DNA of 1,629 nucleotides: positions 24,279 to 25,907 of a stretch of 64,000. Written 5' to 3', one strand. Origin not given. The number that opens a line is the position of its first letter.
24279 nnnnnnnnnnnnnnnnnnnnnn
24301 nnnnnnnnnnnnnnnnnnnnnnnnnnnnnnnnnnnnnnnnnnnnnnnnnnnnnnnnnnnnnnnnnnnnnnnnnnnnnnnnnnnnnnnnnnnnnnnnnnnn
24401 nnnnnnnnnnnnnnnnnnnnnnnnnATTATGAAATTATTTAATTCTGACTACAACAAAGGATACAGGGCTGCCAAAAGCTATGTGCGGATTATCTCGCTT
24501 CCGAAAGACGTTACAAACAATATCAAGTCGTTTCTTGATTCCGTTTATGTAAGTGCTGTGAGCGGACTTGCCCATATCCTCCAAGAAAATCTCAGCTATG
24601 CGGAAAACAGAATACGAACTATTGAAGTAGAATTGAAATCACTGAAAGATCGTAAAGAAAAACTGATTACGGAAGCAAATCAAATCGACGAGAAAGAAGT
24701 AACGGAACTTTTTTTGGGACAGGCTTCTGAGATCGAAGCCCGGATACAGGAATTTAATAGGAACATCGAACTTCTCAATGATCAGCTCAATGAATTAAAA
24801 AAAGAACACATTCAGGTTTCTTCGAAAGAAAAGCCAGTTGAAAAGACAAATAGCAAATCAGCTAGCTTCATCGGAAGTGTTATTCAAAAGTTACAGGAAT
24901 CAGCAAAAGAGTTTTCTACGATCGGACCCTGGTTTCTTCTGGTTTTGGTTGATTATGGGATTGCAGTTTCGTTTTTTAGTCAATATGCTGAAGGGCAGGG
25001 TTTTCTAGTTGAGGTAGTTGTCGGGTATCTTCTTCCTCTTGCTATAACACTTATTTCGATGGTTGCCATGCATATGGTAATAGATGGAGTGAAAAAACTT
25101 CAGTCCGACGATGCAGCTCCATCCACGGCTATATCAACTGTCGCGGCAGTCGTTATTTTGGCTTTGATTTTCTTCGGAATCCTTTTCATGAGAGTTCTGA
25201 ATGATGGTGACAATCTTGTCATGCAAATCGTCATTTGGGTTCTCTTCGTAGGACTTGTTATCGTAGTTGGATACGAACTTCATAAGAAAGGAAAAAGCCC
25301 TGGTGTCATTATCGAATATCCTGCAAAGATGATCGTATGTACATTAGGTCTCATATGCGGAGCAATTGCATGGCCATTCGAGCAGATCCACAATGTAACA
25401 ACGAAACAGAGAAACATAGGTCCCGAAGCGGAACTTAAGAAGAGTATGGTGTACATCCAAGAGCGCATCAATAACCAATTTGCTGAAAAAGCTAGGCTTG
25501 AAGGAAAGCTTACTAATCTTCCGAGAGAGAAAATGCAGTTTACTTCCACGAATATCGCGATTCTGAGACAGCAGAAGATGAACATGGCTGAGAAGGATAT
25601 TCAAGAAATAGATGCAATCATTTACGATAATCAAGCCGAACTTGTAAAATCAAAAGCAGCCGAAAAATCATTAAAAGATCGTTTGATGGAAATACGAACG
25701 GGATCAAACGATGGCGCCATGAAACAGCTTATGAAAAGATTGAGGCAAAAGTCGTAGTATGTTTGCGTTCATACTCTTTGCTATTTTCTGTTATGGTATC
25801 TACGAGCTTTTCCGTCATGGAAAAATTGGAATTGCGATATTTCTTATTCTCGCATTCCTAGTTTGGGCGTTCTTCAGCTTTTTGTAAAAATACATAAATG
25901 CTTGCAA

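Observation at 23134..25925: vWA membrane protein, coiled-coil 4-TM protein and a 43-aa hydrophobic peptide downstream of RNA motif copy B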

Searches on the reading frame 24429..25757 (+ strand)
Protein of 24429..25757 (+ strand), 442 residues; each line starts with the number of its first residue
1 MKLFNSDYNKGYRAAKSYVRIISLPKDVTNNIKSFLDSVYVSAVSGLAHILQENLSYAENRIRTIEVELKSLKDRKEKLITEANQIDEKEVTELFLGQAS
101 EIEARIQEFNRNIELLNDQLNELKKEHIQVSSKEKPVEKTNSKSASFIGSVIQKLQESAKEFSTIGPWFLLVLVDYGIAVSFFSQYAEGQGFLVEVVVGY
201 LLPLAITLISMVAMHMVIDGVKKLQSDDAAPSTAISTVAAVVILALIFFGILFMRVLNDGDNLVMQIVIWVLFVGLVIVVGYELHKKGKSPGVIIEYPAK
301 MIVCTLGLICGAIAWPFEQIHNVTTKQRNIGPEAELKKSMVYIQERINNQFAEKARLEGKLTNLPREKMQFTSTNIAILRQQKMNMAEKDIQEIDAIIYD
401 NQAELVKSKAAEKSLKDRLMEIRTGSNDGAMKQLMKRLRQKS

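Call 3: search_protein_families(library=pfam, proteins=[window:24429-25757:+], max_evalue=1)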
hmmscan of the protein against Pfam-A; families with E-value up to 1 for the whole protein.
window:24429-25757:+ (442 aa): 7 families
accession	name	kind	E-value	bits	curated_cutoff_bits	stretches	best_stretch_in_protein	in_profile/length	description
PF02185.22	HR1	-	0.00045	20.6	33.1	1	99-129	35-65/67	Hr1 repeat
PF19239.5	GIY_YIG_domain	-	0.0034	17.6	21.4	1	76-134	49-107/163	GIY-YIG domain-containing protein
PF04136.21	COG3_N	-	0.095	13.1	27.9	0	98-140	5-47/147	Conserved oligomeric Golgi complex subunit 3, N-terminal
PF11285.13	DUF3086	-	0.12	11.9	24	1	52-138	2-84/277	Protein of unknown function (DUF3086)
PF25472.1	DUF7902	-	0.23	12.1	26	0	98-126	25-53/85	Domain of unknown function (DUF7902)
PF05241.17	EBP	-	0.27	12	25.7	1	267-327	27-89/113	EXPERA (EXPanded EBP superfamily)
PF07209.17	DUF1415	-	0.75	10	26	0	376-410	132-166/171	Protein of unknown function (DUF1415)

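Call 4: search_protein_families(library=padloc, proteins=[window:24429-25757:+], max_evalue=1)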
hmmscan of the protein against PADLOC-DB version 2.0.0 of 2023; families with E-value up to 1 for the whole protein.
window:24429-25757:+ (442 aa): 7 families
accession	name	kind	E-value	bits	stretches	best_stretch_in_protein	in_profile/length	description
PDLC03859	LmuB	-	2.5e-05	21.7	1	43-160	378-489/611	-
PDLC00262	LmuB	-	0.093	9.5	1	51-141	340-429/588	AAA ATPase domain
PDLC00551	JetC2|JetC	-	0.098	8.4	1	50-162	293-404/1365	DUF3584 domain; MukB-like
PDLC03865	LmuB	-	0.25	7.4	1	41-150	575-805/1007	-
PDLC02663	DndD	-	0.31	7.8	1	38-144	390-496/675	DndD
PDLC00519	JetC1|JetC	-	0.5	6.4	1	51-151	289-757/1097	DUF3584 domain; MukB-like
PDLC02740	PbeC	-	0.6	6.8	1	43-145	376-477/648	PbeC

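Call 10: find_homologous_proteins(query=window:24429-25757:+)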
Query window:24429-25757:+ (442 aa): 2 proteins with E <= 0.001 among 8000 candidates.
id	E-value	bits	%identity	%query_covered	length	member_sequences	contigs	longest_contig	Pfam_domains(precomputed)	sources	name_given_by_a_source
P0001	1.9e-279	944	100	100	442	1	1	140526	-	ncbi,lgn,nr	ncbi:MAG: hypothetical protein JWM20_869 [Patescibacteria group bacterium]|nr:hypothetical protein [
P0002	5.5e-58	215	33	99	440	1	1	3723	-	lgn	-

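Call 12: find_encoding_contigs(protein=P0002, flank=10000)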
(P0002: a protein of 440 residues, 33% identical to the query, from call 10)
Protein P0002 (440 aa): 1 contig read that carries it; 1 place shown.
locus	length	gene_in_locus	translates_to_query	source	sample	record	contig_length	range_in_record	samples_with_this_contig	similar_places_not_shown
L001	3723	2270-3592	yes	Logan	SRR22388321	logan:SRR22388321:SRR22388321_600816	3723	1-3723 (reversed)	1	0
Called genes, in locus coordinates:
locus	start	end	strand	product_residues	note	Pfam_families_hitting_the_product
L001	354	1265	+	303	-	PF00565:SNase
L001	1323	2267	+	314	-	-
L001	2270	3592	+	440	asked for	-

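Call 25: find_homologous_proteins(query=A1, max_evalue=0.01)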
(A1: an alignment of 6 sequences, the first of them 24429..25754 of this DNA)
Query A1 (6 sequences) (442 aa, profile of the alignment): 7 proteins with E <= 0.01 among 8000 candidates.
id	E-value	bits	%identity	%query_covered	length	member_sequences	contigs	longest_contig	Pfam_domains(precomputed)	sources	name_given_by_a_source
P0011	1.5e-187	642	35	98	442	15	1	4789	-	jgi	-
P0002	6.3e-187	640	33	99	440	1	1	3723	-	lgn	-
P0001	4.2e-186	637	100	100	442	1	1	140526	-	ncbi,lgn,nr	ncbi:MAG: hypothetical protein JWM20_869 [Patescibacteria group bacterium]|nr:hypothetical protein [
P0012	8.9e-176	603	31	97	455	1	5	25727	-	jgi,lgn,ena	jgi:hypothetical protein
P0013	3.1e-173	595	31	97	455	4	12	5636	-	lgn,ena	-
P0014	3.5e-166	571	32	97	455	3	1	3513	-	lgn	-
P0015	9.3e-125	435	34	98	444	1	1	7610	-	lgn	-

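Call 32: search_solved_structures(query=A3, max_evalue=10)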
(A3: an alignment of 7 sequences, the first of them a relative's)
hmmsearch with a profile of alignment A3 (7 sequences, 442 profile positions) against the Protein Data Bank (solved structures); distinct sequences matched with E-value up to 10: 131 (the best 60 are shown).
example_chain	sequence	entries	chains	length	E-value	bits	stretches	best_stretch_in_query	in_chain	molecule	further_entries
7y9n_A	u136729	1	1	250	0.004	19.1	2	45-164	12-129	Spike protein S2',5HB-H2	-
2xu6_A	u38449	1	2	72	0.0056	18.7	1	57-107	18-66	MDV1 COILED COIL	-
5djn_A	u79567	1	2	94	0.0084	18.1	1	320-395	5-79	Kinesin-like protein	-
3uux_B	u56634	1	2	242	0.016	17.1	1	57-109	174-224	Mitochondrial division protein 1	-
8xzf_R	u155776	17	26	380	0.023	16.6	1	173-248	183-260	Apelin receptor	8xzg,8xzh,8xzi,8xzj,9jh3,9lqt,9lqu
7w0l_Q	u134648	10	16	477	0.026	16.4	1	173-248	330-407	Soluble cytochrome b562,Apelin receptor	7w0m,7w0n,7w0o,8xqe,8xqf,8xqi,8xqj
7w0p_R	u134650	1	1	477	0.026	16.4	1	173-248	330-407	Soluble cytochrome b562,Apelin receptor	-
9kuw_Q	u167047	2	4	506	0.029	16.3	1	173-248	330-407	Apelin receptor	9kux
9kuv_R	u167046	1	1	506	0.03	16.3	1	173-248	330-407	Apelin Receptor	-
8i3e_A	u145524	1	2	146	0.035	16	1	330-416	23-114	ELKS/Rab6-interacting/CAST family member 1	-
5apu_A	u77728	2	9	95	0.073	15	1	46-125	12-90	GENERAL CONTROL PROTEIN GCN4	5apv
8x5x_B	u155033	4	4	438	0.075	14.9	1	35-200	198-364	Histamine H1 receptor,Soluble cytochrome b562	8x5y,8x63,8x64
5apt_A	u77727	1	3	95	0.077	14.9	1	47-125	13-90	GENERAL CONTROL PROTEIN GCN4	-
7f2o_R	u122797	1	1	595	0.089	14.7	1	196-248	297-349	B2 bradykinin receptor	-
7tbi_X1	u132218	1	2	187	0.092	14.6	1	37-132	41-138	Nsp1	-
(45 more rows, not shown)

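Call 43: predict_structure(alignment_id=A3)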
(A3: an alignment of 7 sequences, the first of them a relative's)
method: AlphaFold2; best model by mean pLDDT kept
length: 442 residues; sequences in the alignment: 7
mean_pLDDT: 76.5   pTM: 0.34
mean pLDDT of the five models: 76.5, 76.2, 75.2, 72.7, 71.7
residues with pLDDT >= 90: 96; 70-90: 229; 50-70: 88; < 50: 29
segments of 3 or more residues with pLDDT < 50: 1-5, 15-24, 135-139, 437-439
pLDDT, mean of each block of 10 residues (from residue 1): 45 49 49 62 73 90 96 94 77 80 93 94 86 53 76 85 80 78 75 79 79 77 75 81 79 62 63 73 76 77 84 80 59 78 93 92 77 77 89 95 94 87 60 50 41
secondary structure, 60 per line:
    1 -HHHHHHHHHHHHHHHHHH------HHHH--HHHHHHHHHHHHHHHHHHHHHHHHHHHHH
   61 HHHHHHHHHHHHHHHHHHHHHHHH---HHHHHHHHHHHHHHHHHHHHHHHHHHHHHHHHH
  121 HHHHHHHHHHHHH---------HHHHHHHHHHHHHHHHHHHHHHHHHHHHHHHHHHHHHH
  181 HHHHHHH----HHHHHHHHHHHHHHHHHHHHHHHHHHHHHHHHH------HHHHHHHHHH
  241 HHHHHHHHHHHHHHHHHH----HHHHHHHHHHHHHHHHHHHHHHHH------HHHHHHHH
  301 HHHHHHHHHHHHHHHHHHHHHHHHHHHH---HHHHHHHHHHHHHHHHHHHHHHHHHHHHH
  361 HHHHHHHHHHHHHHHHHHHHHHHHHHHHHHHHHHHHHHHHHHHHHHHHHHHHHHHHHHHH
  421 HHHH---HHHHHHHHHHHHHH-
elements in order: H2-19 H26-29 H32-84 H88-133 H143-187 H192-224 H231-258 H263-286 H293-328 H332-424 H428-441

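Call 47: search_protein_representatives(alignment_id=A3)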
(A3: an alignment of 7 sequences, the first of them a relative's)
Query: 7 sequences, 442 profile positions. Proteins with E-value up to 0.001 (for the whole library): 44; up to 1e-10: 35; up to 1e-30: 20. The best 44 are listed.
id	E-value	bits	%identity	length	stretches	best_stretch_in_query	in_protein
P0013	2.3e-188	642.8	-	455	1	2-437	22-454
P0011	2.8e-188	642.6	-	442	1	5-442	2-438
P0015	3.3e-188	642.3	-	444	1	1-441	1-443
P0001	8.4e-188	641.0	-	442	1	1-440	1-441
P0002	1.2e-186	637.1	-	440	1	1-440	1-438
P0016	1.1e-115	403.3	-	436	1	28-439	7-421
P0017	9.7e-95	334.3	-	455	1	2-438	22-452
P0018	2.0e-88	313.5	-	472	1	3-437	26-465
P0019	1.7e-84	300.6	-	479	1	3-437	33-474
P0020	4.0e-64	233.4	-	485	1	5-439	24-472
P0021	2.7e-56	207.6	-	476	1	3-433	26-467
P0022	1.4e-53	198.7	-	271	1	169-440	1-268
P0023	1.3e-49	185.5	-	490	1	5-441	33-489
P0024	3.1e-49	184.3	-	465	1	3-440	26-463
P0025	7.0e-47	176.6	-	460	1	3-436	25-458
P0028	3.2e-33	131.5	-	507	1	5-438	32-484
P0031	3.3e-29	118.3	-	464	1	4-437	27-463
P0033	8.1e-19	84.1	-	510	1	55-389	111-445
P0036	2.6e-15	72.5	-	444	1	6-393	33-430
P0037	3.5e-15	72.1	-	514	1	7-348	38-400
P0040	2.6e-13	65.9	-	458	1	6-397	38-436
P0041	3.0e-13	65.7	-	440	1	51-383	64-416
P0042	1.1e-12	63.9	-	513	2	95-429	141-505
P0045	1.3e-11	60.4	-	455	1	5-393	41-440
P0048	8.8e-09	51.0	-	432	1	5-396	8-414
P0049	5.5e-07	45.1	-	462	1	4-361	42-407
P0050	3.5e-06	42.4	-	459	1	33-387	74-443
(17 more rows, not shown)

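Call 54: find_encoding_contigs(protein=P0020, flank=8000, max_places=4)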
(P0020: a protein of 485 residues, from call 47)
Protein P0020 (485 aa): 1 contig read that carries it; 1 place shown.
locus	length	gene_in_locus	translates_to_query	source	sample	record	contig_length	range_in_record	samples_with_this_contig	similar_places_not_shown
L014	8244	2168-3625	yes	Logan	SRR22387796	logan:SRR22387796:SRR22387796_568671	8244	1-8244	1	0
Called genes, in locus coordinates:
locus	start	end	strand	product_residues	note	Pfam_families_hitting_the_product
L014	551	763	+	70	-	-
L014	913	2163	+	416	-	-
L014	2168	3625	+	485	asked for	-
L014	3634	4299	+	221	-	PF00565:SNase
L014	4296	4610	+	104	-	PF20619:DUF6804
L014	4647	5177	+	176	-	-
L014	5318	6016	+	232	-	-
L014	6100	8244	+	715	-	?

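Call 55: find_encoding_contigs(protein=P0045, flank=8000, max_places=4)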
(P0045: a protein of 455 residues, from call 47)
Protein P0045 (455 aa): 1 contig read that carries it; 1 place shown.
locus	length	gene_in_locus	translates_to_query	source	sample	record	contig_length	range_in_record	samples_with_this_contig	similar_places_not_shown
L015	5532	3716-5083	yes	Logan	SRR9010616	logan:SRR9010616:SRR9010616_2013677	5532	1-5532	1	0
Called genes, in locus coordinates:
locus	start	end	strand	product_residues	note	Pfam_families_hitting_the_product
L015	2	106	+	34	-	?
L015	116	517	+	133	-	-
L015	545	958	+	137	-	-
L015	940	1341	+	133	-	-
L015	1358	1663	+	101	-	-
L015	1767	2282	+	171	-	-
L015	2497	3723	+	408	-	PF13248:Zn_ribbon_3 (weak)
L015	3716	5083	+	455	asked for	-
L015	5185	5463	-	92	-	PF00565:SNase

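Call 56: search_protein_families(library=pfam, proteins=[L014:913-2163:+, L015:2497-3723:+, L014:3634-4299:+, L014:4296-4610:+, L014:4647-5177:+, L014:5318-6016:+, L015:1767-2282:+, L001:354-1265:+], max_evalue=0.1)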
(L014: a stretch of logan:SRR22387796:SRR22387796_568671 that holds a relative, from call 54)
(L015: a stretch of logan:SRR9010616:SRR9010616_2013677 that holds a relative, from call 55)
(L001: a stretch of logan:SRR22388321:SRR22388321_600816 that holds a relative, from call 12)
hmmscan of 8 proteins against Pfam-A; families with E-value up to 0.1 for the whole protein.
L014:913-2163:+ (416 aa): 0 families

L015:2497-3723:+ (408 aa): 3 families
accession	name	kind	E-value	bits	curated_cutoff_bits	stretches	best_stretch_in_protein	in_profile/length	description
PF13248.11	Zn_ribbon_3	-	3.6e-06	26.7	27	1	2-23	4-25/26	zinc-ribbon domain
PF13240.11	Zn_Ribbon_1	-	0.00095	19.3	25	1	2-23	1-22/23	zinc-ribbon domain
PF12773.13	DZR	-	0.019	15.6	27.3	1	3-25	1-23/45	Double zinc ribbon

L014:3634-4299:+ (221 aa): 1 family
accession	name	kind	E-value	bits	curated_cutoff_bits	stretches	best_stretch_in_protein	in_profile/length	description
PF00565.23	SNase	-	1e-24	87.5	21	1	68-173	1-106/107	Staphylococcal nuclease homologue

L014:4296-4610:+ (104 aa): 1 family
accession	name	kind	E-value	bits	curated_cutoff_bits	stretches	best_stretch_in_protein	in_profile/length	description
PF20619.3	DUF6804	-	7e-17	61.8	27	1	10-96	4-87/91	Family of unknown function (DUF6804)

L014:4647-5177:+ (176 aa): 0 families

L014:5318-6016:+ (232 aa): 0 families

L015:1767-2282:+ (171 aa): 1 family
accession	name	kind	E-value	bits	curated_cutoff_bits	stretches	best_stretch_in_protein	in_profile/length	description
PF19791.4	DUF6275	-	0.097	12.9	22.6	0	118-143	41-66/81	Family of unknown function (DUF6275)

L001:354-1265:+ (303 aa): 2 families
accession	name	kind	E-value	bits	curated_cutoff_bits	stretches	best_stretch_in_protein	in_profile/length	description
PF00565.23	SNase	-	1.3e-24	87.2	21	1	119-226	2-106/107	Staphylococcal nuclease homologue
PF05901.16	Excalibur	-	0.0013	19.5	22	1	262-300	2-36/36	Excalibur calcium-binding domain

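Call 72: search_protein_families(library=pfam, alignment_id=A5, max_evalue=0.01)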
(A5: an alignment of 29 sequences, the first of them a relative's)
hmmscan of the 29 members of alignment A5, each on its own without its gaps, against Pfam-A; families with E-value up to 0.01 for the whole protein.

A. member 1, P0001 (442 aa): 2 families
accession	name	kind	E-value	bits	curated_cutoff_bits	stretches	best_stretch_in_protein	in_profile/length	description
PF02185.22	HR1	-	0.00045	20.6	33.1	1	99-129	35-65/67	Hr1 repeat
PF19239.5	GIY_YIG_domain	-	0.0034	17.6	21.4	1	76-134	49-107/163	GIY-YIG domain-containing protein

B. families by the number of members that match (of 29 scanned): 28 families (the first 25 are shown)
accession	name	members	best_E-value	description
PF14362.11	DUF4407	4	0.00073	Domain of unknown function (DUF4407)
PF06785.16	UPF0242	2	0.0028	Uncharacterised protein family (UPF0242) N-terminus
PF00038.26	Filament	2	0.0043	Intermediate filament protein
PF16888.10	YwqH-like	1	2.4e-06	YwqH-like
PF05615.18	THOC7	1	2.2e-05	Tho complex subunit 7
PF19529.4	DUF6057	1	6.4e-05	Family of unknown function (DUF6057)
PF11932.13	DUF3450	1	9e-05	Protein of unknown function (DUF3450)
PF02185.22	HR1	1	0.00045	Hr1 repeat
PF15035.11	Rootletin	1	0.00048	Ciliary rootlet component, centrosome cohesion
PF25450.1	Rab11-FIP3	1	0.00073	Rab11-FIP3-like domain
PF07798.16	CCDC90-like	1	0.00079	Coiled-coil domain-containing protein 90-like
PF00992.25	Troponin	1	0.00091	Troponin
PF16326.10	ABC_tran_CTD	1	0.0014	ABC transporter C-terminal domain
PF07234.17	Babuvirus_MP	1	0.0014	Movement and RNA silencing protein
PF13175.12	AAA_15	1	0.0015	AAA ATPase domain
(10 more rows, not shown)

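Call 74: search_protein_families(library=pfam, proteins=[P0036, P0040, P0041, P0045, P0048, P0049, P0050, P0033, P0037, P0042], max_evalue=0.05)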
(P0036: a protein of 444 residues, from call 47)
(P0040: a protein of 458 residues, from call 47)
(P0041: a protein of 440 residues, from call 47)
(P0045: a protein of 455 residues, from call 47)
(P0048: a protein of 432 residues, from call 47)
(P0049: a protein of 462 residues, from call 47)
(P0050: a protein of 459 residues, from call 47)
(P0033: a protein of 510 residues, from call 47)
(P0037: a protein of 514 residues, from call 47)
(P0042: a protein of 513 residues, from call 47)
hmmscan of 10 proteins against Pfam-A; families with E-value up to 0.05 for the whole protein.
P0036 (444 aa): 13 families
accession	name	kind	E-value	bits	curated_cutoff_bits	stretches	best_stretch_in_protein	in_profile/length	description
PF15035.11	Rootletin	-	0.00048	20.6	36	1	356-444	65-155/188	Ciliary rootlet component, centrosome cohesion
PF07798.16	CCDC90-like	-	0.00079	19.8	33.5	1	47-120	78-150/175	Coiled-coil domain-containing protein 90-like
PF13175.12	AAA_15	-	0.0015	18.7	32.1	1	349-430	198-275/374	AAA ATPase domain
PF14362.11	DUF4407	-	0.0024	17.7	31.3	1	62-162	114-219/297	Domain of unknown function (DUF4407)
PF06785.16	UPF0242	-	0.0056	17.2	33.5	1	331-430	35-130/194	Uncharacterised protein family (UPF0242) N-terminus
PF00038.26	Filament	-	0.0057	16.8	40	1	84-147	219-285/313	Intermediate filament protein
PF10186.14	ATG14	-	0.0073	15.9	33.2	1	371-437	100-164/347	Vacuolar sorting 38 and autophagy-related subunit 14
PF09769.14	ApoO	-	0.011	16.1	31.4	0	366-423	7-66/131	Apolipoprotein O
PF09787.14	Golgin_A5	-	0.011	15.7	31.7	0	363-432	48-121/305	Golgin subfamily A member 5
PF04513.17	Baculo_PEP_C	-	0.014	15.9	38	0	372-431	35-91/140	Baculovirus polyhedron envelope protein, PEP, C terminus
PF03938.19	OmpH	-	0.025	15.2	32.4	0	369-428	27-86/141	Outer membrane protein (OmpH-like)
PF07352.17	Phage_Mu_Gam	-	0.025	15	28.3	1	89-136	9-56/149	Bacteriophage Mu Gam like protein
PF19745.5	FUT8_N_cat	-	0.039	13.1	27.6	0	16-160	12-157/499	Alpha-(1,6)-fucosyltransferase N- and catalytic domains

P0040 (458 aa): 2 families
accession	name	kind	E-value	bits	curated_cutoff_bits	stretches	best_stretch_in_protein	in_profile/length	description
PF14282.11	FlxA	-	0.025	15.1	26.3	1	92-168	12-84/101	FlxA-like protein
PF19745.5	FUT8_N_cat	-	0.034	13.3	27.6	0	18-174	13-155/499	Alpha-(1,6)-fucosyltransferase N- and catalytic domains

P0041 (440 aa): 4 families
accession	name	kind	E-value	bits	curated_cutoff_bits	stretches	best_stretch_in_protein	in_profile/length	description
PF25450.1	Rab11-FIP3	-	0.00073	20.3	31.9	1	67-133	55-120/125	Rab11-FIP3-like domain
PF20990.2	DUF2207_C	-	0.014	15.6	33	1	72-236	43-184/247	Predicted membrane protein (DUF2207) C-terminal domain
PF19529.4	DUF6057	-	0.016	14.5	29.8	1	208-348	108-251/569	Family of unknown function (DUF6057)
PF15188.11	CCDC-167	-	0.034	14.9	27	0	74-131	5-64/84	Coiled-coil domain-containing protein 167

P0045 (455 aa): 2 families
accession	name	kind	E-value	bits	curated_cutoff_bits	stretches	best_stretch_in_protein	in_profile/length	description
PF04791.21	LMBR1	-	0.0039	16.6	31.9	1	263-442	118-279/510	LMBR1-like membrane protein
PF14316.11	DUF4381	-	0.02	15.6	27.2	1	10-130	13-125/145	Domain of unknown function (DUF4381)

P0048 (432 aa): 2 families
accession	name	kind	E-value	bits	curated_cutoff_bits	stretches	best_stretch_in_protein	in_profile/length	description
PF24151.2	ArlX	-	0.0015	18.5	28.7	1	320-417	8-107/229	ArlX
PF05008.21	V-SNARE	-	0.046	14.6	25.9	1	346-416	20-89/92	Vesicle transport v-SNARE protein N-terminus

P0049 (462 aa): 2 families
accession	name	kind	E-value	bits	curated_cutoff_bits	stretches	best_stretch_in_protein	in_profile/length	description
PF06295.17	ZapG-like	-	0.019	15.5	33.5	0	341-384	1-44/123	Z-ring associated protein G-like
PF14235.11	DUF4337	-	0.02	15.5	27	1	107-211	57-147/161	Domain of unknown function (DUF4337)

P0050 (459 aa): 1 family
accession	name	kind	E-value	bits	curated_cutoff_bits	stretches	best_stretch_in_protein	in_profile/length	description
PF12794.12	MscS_TM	-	0.028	13.7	28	0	192-288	121-215/339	Mechanosensitive ion channel inner membrane domain 1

P0033 (510 aa): 2 families
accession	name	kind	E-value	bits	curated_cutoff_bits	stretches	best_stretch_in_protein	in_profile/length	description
PF07234.17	Babuvirus_MP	-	0.0014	18.9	27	1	287-330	4-47/117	Movement and RNA silencing protein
PF25402.1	PH_28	-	0.03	14.9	27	0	81-129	22-70/110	Kinetoplastid PH-like domain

P0037 (514 aa): 2 families
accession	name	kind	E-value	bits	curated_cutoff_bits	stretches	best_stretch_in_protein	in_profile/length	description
PF01519.22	DUF16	-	0.0037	18.2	40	1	48-143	8-95/104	Protein of unknown function DUF16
PF17078.10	SHE3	-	0.0062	16.7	30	1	72-185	50-162/228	SWI5-dependent HO expression protein 3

P0042 (513 aa): 1 family
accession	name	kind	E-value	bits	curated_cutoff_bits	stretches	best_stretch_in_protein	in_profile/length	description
PF25322.2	RBD_SIN1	-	0.0075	16.7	27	0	54-131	7-67/75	SIN1 Ras-binding domain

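Call 75: find_encoding_contigs(protein=P0028, flank=8000, max_places=3)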
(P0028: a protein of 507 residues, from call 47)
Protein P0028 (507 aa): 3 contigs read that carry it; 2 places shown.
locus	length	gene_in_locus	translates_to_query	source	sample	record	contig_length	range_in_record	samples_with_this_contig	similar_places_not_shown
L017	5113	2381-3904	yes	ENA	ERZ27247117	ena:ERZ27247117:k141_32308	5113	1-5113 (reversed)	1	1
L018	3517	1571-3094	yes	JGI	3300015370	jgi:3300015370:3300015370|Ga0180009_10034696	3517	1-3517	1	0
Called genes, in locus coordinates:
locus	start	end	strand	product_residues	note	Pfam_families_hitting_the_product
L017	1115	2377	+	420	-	-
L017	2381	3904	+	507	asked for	-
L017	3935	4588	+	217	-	PF00565:SNase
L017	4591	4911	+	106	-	PF20619:DUF6804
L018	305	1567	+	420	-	-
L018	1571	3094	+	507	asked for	-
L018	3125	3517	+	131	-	?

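Call 76: find_encoding_contigs(protein=P0036, flank=8000, max_places=3)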
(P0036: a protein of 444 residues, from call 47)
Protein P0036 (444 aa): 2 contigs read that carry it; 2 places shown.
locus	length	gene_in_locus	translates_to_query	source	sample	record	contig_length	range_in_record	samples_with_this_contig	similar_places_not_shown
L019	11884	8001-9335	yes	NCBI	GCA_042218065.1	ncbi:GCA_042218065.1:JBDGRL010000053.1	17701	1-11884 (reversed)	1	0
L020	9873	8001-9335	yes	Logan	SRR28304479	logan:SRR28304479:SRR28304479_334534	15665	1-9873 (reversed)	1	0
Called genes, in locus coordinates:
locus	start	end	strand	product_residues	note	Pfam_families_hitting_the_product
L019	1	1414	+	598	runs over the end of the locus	PF00089:Trypsin (weak), PF13365:Trypsin_2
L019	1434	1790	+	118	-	PF05656:DUF805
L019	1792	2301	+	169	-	-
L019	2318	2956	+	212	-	-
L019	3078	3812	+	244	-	-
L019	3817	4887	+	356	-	PF00082:Peptidase_S8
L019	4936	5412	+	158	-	-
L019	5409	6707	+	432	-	PF00565:SNase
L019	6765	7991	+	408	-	PF13240:Zn_Ribbon_1 (weak), PF13248:Zn_ribbon_3 (weak)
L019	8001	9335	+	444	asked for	-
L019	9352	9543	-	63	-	-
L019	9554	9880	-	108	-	-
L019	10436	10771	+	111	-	-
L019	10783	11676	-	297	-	PF02899:Phage_int_SAM_1 (faint), PF13495:Phage_int_SAM_4, PF00589:Phage_integrase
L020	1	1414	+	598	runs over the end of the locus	PF00089:Trypsin (weak), PF13365:Trypsin_2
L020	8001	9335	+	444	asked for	-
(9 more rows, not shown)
